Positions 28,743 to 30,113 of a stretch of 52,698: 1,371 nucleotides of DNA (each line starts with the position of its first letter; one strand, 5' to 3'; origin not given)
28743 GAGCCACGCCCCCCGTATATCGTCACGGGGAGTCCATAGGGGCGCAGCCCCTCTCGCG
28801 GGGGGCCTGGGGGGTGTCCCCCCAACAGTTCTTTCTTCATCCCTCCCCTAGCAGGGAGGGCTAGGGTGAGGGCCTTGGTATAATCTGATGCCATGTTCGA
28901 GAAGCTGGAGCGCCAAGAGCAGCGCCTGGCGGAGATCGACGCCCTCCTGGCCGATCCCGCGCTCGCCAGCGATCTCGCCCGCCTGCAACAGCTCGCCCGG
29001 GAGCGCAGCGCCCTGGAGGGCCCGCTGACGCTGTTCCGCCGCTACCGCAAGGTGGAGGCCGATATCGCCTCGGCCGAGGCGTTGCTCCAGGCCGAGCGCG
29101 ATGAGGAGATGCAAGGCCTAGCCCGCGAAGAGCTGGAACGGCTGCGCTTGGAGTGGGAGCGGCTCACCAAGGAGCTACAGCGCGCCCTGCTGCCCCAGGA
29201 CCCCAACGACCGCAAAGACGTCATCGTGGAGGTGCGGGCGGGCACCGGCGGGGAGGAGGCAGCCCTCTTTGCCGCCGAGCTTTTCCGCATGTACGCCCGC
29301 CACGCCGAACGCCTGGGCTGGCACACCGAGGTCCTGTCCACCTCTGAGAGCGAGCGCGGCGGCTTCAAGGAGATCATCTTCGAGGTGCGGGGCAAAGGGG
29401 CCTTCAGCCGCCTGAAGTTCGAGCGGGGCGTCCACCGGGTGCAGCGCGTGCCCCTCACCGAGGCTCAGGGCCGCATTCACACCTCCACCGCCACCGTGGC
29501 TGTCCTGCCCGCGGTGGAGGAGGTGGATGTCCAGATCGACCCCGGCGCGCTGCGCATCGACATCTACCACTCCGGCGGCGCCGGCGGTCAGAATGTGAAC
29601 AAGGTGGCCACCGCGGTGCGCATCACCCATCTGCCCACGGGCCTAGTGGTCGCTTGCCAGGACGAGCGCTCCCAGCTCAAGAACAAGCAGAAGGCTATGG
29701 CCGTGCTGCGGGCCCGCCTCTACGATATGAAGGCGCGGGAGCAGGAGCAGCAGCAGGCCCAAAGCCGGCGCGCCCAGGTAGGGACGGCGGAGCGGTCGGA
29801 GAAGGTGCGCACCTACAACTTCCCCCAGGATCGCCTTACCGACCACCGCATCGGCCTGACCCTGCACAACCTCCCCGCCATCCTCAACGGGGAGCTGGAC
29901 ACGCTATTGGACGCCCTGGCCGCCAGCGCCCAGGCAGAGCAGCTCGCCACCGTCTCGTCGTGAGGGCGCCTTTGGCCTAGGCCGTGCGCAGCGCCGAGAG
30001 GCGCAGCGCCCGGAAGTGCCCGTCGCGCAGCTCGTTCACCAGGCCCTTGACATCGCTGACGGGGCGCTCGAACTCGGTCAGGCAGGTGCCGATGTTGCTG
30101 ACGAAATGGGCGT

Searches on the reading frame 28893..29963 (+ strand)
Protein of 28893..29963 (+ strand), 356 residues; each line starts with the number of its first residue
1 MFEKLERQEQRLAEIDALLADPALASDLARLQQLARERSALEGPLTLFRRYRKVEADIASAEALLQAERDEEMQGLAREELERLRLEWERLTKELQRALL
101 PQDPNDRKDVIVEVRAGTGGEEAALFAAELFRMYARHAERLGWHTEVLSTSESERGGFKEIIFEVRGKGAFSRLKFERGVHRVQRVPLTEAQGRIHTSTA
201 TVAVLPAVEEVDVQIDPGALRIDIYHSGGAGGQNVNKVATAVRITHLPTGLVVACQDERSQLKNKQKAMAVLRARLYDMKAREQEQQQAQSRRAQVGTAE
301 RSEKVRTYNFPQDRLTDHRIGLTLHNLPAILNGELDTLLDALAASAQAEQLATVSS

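Call 10: find_encoding_contigs(protein=window:28893-29963:+, flank=3000, max_places=6)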
Protein window:28893-29963:+ (356 aa): 1 contig read that carries it; 1 place shown.
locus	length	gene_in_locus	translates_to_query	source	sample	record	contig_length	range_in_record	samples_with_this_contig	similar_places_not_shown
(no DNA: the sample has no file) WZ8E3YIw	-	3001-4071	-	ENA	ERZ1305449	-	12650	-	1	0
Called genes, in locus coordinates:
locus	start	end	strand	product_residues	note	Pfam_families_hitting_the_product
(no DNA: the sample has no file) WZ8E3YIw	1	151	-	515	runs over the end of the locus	?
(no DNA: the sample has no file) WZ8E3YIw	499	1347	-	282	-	PF02401:LYTB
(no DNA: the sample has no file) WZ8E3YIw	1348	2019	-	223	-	PF01553:Acyltransferase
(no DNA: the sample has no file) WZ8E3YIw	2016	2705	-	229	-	PF02224:Cytidylate_kin, PF13189:Cytidylate_kin2 (faint), PF13238:AAA_18 (faint)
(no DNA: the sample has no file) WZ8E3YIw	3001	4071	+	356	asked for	PF03462:PCRF, PF00472:RF-1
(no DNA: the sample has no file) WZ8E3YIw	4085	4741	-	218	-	PF13263:PHP_C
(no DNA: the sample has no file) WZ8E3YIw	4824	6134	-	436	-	PF02550:AcetylCoA_hydro, PF13336:AcetylCoA_hyd_C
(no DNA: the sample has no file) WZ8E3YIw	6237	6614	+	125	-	PF07521:RMMBL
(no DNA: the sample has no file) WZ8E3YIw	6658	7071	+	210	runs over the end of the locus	PF00881:Nitroreductase, PF14512:TM1586_NiRdase (weak)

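Call 18: find_homologous_proteins(query=window:28893-29963:+, max_evalue=1e-100)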
Query window:28893-29963:+ (356 aa): 7594 proteins with E <= 1e-100 among 8000 candidates; the best 120 are listed.
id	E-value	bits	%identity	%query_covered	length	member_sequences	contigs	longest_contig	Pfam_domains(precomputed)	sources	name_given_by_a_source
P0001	3.0e-221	751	100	100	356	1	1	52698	PF03462.24,PF00472.27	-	-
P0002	7.7e-206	701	94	100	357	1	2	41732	PF03462.24,PF00472.27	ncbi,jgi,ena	-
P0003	3.3e-177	606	82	99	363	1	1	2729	PF03462.24,PF00472.27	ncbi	-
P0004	4.4e-169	580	78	99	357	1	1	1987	PF03462.24,PF00472.27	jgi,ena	-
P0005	4.6e-168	576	84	88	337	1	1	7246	PF03462.24,PF00472.27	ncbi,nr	ncbi:MAG: peptide chain release factor 1, partial [Chloroflexi bacterium]|nr:peptide chain release f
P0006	5.9e-146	504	66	99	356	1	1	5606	PF03462.24,PF00472.27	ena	-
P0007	3.4e-145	501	66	99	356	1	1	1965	PF03462.24,PF00472.27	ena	-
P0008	4.3e-145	501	66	99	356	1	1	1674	PF03462.24,PF00472.27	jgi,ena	jgi:peptide chain release factor 1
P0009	1.2e-144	499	64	99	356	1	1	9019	PF03462.24,PF00472.27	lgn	-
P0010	1.6e-144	499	64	99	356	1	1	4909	PF03462.24,PF00472.27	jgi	jgi:peptide chain release factor 1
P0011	1.7e-144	499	65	99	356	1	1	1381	PF03462.24,PF00472.27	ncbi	-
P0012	2.4e-144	498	64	99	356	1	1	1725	PF03462.24,PF00472.27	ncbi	-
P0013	1.8e-143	496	65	99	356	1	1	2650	PF03462.24,PF00472.27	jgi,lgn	jgi:peptide chain release factor 1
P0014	3.5e-143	495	64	99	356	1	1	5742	PF03462.24,PF00472.27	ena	-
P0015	3.6e-143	495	63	96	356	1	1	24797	PF03462.24,PF00472.27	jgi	jgi:peptide chain release factor 1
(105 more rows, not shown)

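Call 19: find_encoding_contigs(protein=P0002, flank=10000, max_places=4)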
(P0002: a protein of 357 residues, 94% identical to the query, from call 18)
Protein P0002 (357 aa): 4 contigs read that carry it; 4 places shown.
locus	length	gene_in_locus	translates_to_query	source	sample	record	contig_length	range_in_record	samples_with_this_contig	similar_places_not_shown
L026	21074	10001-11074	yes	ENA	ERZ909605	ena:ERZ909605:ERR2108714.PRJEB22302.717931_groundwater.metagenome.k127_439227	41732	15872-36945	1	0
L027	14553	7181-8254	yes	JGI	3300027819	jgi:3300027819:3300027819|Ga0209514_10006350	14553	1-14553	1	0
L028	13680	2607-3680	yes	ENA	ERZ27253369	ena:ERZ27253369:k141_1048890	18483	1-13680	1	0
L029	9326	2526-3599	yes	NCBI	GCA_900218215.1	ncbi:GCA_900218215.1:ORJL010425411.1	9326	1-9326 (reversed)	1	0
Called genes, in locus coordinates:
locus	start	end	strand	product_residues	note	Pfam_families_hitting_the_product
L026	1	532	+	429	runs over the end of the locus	PF00275:EPSP_synthase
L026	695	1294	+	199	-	PF00625:Guanylate_kin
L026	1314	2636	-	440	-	PF07690:MFS_1, PF12832:MFS_1_like, PF07690:MFS_1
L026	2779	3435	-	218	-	PF03070:TENA_THI-4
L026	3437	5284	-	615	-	PF13522:GATase_6, PF13537:GATase_7, PF01380:SIS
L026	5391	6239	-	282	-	PF02401:LYTB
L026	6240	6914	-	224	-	PF01553:Acyltransferase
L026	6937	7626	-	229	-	PF02224:Cytidylate_kin, PF13189:Cytidylate_kin2, PF13238:AAA_18 (faint), PF01202:SKI (faint)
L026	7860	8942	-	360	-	-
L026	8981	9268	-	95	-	-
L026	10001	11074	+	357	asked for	PF03462:PCRF, PF00472:RF-1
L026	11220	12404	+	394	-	PF14236:DruA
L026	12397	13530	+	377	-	PF09376:NurA (weak)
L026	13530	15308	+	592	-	PF01935:DUF87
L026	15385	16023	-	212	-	PF13263:PHP_C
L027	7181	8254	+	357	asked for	PF03462:PCRF, PF00472:RF-1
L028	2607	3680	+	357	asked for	PF03462:PCRF, PF00472:RF-1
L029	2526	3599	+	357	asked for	PF03462:PCRF, PF00472:RF-1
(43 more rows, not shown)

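Call 20: find_encoding_contigs(protein=P0005, flank=10000, max_places=3)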
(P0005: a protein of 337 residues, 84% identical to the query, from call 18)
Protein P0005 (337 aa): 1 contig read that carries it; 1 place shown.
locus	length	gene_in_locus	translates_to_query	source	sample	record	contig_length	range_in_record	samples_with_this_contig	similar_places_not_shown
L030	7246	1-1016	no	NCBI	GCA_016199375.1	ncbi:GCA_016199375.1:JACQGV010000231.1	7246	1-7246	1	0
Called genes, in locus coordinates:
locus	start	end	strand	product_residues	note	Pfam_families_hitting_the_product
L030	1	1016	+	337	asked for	PF03462:PCRF, PF00472:RF-1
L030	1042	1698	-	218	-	PF13263:PHP_C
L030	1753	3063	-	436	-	PF02550:AcetylCoA_hydro, PF13336:AcetylCoA_hyd_C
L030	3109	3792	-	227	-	PF00702:Hydrolase, PF13419:HAD_2, PF13242:Hydrolase_like (weak)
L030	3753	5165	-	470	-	PF00291:PALP, PF01842:ACT (weak)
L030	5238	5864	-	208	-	PF00881:Nitroreductase, PF14512:TM1586_NiRdase (faint)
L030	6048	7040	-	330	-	PF12706:Lactamase_B_2 (faint), PF07521:RMMBL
